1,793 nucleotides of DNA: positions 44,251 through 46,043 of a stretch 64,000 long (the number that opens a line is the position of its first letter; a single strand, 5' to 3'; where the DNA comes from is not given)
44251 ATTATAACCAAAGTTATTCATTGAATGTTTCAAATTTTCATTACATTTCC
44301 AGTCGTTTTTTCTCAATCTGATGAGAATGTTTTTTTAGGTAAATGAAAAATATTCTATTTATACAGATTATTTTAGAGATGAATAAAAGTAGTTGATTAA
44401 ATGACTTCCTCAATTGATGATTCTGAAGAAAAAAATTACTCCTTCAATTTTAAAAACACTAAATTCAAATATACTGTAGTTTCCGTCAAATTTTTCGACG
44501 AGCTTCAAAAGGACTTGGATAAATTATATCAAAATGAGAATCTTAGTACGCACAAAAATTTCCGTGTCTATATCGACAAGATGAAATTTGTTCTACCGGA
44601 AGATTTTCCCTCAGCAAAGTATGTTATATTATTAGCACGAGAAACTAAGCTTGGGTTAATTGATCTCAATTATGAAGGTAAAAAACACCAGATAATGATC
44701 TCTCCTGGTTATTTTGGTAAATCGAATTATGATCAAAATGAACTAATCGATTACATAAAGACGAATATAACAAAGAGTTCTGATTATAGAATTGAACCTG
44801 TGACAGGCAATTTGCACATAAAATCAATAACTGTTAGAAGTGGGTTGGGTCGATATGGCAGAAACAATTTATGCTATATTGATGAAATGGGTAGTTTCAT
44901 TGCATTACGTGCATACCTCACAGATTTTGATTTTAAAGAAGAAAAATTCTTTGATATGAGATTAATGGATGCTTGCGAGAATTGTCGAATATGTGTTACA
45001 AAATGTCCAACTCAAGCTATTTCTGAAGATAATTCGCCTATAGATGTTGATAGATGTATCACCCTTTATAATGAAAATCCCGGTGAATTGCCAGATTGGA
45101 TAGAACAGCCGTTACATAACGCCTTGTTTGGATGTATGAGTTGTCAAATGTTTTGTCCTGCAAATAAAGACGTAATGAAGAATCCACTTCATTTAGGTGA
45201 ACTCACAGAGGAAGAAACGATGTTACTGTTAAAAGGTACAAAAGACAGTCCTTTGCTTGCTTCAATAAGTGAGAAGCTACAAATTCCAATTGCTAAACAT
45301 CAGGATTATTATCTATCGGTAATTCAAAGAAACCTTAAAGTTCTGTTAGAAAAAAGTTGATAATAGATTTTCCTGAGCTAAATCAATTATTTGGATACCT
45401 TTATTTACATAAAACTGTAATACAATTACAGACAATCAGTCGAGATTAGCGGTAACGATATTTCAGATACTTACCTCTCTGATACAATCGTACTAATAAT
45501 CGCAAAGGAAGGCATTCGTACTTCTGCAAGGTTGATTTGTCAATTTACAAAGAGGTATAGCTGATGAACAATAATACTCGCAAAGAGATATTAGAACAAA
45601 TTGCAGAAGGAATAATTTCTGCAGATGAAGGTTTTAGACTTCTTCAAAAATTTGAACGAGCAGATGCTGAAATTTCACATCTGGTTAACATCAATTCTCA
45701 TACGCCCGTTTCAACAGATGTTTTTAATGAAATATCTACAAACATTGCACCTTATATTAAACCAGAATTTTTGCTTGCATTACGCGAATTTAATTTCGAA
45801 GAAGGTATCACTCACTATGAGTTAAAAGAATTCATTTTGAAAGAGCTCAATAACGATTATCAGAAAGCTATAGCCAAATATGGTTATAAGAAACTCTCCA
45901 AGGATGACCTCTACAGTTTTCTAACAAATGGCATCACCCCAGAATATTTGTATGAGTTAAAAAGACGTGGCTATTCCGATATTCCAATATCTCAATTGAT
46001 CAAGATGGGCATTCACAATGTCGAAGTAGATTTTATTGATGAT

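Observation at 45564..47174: Protein built of ~14 tandem 29-residue repeats (87-nt DNA period) of an apparently uncharacterised type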

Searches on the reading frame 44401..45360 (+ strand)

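Call 11: search_protein_families(library=pfam, proteins=[window:44401-45360:+], max_evalue=0.001)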
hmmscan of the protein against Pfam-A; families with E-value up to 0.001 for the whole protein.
window:44401-45360:+ (319 aa): 4 families
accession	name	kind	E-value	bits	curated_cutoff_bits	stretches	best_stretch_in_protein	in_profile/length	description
PF13484.11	Fer4_16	-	7.3e-12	46.3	30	1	192-255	2-66/66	4Fe-4S double cluster binding domain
PF13237.11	Fer4_10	-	2e-06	28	25.5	1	190-222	7-45/53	4Fe-4S dicluster domain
PF13187.11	Fer4_9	-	6.5e-05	23.3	27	0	191-217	1-27/52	4Fe-4S dicluster domain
PF00037.32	Fer4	-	0.00015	21.9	21.1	1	190-208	6-24/24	4Fe-4S binding domain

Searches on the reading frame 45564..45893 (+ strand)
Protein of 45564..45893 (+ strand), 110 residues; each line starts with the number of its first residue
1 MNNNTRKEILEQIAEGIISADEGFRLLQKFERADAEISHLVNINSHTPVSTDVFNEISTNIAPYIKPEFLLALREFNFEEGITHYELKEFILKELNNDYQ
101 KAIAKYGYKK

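Call 49: find_homologous_proteins(query=A4, max_evalue=0.01)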
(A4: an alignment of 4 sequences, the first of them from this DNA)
Query A4 (4 sequences) (110 aa, profile of the alignment): 2 proteins with E <= 0.01 among 1931 candidates.
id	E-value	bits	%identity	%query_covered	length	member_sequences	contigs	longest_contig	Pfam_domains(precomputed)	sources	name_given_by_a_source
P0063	1.9e-38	148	53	98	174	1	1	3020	PF22746.2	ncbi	ncbi:MAG: hypothetical protein ACTSSH_06995, partial [Candidatus Heimdallarchaeota archaeon]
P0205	1.1e-12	66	67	64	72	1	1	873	PF22746.2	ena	-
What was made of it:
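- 45576..45656 (+): N-terminal SHOCT-like helix (aa 5-31). The precomputed Pfam entry for P0063 is PF22746 (call 49).
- Tried and rejected: A profile search with the N-terminal 110 residues returned only two close Heimdall fragments, so the extent of the archaeal clade stays poorly sampled (call 49).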
